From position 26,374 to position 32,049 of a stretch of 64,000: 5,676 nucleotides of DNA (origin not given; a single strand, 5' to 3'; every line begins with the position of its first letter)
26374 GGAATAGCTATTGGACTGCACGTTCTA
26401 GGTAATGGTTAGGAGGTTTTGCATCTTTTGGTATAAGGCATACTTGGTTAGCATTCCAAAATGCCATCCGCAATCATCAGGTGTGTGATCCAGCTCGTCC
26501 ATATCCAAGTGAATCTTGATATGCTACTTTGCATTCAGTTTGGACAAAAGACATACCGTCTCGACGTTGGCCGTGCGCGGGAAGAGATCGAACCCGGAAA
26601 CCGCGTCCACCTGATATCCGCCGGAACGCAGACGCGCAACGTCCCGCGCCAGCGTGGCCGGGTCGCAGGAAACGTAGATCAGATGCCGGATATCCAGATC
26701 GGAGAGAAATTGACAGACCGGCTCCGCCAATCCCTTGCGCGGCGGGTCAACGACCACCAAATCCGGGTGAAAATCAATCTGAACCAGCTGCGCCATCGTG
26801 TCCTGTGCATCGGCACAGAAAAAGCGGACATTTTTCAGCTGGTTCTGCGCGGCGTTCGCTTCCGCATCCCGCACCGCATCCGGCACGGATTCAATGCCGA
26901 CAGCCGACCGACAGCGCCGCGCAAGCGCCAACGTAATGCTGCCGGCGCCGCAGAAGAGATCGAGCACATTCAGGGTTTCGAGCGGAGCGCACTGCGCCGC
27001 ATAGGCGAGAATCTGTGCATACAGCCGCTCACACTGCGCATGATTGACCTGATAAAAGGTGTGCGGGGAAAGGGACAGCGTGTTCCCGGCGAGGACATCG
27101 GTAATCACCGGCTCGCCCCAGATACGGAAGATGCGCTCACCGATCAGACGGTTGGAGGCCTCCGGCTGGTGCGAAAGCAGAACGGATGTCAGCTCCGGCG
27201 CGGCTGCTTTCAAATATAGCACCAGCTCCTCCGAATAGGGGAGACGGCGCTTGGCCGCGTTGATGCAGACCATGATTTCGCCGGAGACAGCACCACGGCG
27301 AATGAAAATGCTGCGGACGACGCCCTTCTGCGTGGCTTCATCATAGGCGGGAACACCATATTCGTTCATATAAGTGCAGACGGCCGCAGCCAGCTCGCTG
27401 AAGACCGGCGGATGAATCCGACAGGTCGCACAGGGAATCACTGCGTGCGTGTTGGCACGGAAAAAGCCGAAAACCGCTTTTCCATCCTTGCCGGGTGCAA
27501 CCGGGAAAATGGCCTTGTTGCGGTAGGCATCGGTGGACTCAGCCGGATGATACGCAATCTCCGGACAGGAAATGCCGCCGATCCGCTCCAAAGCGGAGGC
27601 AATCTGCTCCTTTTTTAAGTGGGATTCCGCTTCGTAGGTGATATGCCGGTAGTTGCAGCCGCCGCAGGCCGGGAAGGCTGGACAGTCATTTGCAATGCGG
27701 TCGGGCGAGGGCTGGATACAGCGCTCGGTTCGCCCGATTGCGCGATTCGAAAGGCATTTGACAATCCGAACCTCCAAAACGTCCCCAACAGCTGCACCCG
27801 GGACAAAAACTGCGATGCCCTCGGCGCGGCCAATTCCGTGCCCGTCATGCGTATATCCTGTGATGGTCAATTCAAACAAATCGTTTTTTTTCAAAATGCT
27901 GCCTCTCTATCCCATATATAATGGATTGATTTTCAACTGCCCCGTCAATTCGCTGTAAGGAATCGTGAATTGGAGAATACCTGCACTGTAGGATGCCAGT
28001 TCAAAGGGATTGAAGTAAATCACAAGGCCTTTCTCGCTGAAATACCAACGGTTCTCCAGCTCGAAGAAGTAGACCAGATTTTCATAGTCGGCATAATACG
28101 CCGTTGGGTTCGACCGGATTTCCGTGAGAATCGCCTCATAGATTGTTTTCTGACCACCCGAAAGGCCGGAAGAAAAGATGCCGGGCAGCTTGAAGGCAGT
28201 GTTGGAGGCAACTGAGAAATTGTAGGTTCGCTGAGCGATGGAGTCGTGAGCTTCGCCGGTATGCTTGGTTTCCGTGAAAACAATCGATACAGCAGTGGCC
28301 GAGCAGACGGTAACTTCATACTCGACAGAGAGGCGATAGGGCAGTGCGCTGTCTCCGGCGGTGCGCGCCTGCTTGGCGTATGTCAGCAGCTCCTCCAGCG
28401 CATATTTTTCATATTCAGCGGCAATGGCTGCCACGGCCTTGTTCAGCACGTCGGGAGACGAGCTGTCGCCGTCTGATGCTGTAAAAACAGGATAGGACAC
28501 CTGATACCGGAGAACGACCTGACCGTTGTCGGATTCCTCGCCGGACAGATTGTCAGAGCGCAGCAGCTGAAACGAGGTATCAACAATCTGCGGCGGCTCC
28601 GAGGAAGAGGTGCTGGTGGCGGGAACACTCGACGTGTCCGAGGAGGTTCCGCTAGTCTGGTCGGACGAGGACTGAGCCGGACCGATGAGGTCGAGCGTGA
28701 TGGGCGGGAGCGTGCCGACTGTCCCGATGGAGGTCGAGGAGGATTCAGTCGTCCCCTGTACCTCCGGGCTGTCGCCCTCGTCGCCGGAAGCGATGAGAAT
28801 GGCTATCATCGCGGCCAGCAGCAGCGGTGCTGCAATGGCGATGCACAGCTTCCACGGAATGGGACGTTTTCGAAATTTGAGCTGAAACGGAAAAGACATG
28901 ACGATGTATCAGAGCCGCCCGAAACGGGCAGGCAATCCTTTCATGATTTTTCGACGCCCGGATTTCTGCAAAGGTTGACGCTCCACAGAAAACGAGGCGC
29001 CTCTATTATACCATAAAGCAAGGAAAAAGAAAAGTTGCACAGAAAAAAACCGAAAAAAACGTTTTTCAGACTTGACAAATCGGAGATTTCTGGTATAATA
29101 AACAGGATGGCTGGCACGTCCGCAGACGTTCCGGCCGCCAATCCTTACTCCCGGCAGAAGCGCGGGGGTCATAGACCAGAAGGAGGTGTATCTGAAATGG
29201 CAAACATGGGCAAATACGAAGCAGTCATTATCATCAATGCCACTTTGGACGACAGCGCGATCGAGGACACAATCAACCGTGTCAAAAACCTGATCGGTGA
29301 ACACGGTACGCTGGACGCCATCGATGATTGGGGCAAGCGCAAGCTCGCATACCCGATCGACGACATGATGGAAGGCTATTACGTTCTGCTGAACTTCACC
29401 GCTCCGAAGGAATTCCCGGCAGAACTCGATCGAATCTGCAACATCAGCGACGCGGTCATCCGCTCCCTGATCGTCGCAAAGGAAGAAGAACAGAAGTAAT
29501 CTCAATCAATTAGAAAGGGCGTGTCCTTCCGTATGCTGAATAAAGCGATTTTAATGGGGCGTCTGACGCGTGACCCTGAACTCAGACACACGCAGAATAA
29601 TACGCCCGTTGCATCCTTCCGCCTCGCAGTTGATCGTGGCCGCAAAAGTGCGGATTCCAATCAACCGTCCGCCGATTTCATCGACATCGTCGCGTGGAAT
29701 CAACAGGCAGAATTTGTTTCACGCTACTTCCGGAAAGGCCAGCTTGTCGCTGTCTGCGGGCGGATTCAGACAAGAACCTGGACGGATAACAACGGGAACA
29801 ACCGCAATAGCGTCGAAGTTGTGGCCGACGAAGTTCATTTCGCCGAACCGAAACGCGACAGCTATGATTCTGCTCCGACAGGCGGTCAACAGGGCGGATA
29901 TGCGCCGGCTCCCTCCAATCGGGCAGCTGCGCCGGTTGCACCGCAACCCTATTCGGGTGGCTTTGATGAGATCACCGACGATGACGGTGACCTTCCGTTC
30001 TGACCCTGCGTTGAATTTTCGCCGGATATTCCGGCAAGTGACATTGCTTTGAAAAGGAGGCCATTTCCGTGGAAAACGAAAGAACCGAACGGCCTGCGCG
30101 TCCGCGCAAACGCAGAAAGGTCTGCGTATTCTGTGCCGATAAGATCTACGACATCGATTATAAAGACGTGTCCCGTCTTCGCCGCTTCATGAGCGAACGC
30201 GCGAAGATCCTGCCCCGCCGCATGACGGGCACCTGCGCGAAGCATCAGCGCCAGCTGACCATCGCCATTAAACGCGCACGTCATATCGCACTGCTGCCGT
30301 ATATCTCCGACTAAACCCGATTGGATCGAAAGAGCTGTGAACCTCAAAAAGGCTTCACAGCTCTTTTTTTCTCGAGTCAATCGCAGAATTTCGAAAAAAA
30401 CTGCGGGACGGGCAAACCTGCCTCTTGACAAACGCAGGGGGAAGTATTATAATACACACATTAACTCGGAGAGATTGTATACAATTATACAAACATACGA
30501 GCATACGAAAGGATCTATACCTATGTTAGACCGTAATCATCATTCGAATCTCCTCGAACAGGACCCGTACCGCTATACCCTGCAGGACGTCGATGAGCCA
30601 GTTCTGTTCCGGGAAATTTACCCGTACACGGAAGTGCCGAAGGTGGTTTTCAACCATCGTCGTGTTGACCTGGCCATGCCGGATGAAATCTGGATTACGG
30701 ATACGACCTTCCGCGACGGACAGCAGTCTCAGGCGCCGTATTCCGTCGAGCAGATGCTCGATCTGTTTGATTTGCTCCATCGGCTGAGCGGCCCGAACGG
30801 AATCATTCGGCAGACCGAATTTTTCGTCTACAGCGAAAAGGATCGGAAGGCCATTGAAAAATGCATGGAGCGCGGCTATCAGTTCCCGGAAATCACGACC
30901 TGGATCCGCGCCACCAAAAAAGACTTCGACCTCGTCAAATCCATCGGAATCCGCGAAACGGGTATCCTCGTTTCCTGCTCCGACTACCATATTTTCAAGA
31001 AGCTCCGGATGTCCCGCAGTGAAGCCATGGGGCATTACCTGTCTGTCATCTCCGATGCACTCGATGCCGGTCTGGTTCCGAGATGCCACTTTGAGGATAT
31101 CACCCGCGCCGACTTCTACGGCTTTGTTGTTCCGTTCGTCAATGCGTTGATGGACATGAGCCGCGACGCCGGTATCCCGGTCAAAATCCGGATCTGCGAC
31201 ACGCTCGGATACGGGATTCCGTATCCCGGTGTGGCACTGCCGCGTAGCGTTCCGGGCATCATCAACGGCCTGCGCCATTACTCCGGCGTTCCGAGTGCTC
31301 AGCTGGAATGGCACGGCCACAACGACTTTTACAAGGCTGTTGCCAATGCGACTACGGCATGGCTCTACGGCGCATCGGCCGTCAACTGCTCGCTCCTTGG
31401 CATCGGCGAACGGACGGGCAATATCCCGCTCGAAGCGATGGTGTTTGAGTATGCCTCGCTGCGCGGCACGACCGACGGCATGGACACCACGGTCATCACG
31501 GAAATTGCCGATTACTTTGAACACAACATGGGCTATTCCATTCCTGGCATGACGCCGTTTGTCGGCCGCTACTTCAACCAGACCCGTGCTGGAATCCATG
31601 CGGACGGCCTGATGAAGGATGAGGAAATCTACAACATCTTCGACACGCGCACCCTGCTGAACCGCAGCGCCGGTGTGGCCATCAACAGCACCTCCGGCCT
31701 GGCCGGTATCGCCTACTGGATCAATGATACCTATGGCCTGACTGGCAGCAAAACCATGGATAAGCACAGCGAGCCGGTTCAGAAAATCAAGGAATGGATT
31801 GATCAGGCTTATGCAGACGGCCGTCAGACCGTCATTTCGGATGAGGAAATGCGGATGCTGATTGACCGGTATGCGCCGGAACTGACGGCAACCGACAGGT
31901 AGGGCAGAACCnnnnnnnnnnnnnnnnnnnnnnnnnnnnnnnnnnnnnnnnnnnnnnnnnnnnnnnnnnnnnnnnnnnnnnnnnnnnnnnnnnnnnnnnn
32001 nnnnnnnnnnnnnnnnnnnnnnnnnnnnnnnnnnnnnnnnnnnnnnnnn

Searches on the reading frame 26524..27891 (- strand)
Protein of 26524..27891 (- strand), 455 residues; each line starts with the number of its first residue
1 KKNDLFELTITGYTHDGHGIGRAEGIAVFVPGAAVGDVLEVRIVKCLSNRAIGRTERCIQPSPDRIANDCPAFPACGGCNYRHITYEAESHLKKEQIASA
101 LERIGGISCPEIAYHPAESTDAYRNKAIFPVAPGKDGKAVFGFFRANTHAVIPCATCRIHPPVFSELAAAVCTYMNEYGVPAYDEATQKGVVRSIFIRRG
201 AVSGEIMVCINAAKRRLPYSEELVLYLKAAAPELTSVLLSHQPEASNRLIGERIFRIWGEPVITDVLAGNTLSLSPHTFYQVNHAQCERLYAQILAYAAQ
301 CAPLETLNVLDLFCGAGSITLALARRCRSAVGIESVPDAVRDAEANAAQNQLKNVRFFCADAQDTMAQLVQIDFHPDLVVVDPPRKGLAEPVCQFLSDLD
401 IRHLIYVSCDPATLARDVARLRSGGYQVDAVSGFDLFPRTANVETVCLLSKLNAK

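Call 54: search_protein_families(library=pfam, proteins=[window:26524-27891:-], max_evalue=0.00001)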
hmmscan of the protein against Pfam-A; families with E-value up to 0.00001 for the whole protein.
window:26524-27891:- (455 aa): 7 families
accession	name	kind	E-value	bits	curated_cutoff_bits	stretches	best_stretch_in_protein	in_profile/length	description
PF05958.17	tRNA_U5-meth_tr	-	1.6e-20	73.9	23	1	279-451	179-356/357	tRNA (Uracil-5-)-methyltransferase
PF13847.12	Methyltransf_31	-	4.4e-12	46.3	27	1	307-379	5-78/145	Methyltransferase domain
PF01938.26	TRAM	-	1.5e-09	38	21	1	6-54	8-59/61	TRAM domain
PF13649.12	Methyltransf_25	-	2.3e-09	38.3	27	1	309-367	1-60/97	Methyltransferase domain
PF03602.21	Cons_hypoth95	-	4.6e-09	36.6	24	1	304-397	40-137/182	Conserved hypothetical protein 95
PF09445.16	Methyltransf_15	-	3e-07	30.6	22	1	309-387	4-83/165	RNA cap guanine-N2 methyltransferase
PF05175.20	MTS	-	6.3e-07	29.6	23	1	306-384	32-107/170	Methyltransferase small domain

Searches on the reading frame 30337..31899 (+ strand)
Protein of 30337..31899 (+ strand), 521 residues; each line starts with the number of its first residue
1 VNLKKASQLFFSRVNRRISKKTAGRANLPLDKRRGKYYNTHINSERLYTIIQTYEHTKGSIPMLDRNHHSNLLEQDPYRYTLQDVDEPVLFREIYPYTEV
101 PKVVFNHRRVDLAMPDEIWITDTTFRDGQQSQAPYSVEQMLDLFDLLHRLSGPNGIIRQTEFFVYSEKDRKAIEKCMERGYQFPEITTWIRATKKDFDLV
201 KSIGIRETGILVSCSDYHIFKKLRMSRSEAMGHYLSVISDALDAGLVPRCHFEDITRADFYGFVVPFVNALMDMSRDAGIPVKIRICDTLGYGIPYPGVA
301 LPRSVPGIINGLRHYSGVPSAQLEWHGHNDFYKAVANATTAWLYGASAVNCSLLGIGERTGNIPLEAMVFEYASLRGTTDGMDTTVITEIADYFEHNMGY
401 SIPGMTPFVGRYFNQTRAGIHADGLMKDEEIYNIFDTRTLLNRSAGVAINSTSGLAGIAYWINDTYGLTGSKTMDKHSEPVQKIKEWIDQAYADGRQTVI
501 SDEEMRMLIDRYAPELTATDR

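Call 54: search_protein_families(library=pfam, proteins=[window:30337-31899:+], max_evalue=0.00001)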
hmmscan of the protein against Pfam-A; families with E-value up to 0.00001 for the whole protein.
window:30337-31899:+ (521 aa): 1 family
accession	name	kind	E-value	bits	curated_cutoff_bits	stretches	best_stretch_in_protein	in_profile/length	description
PF00682.25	HMGL-like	-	5.4e-37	128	29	1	119-392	3-258/260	HMGL-like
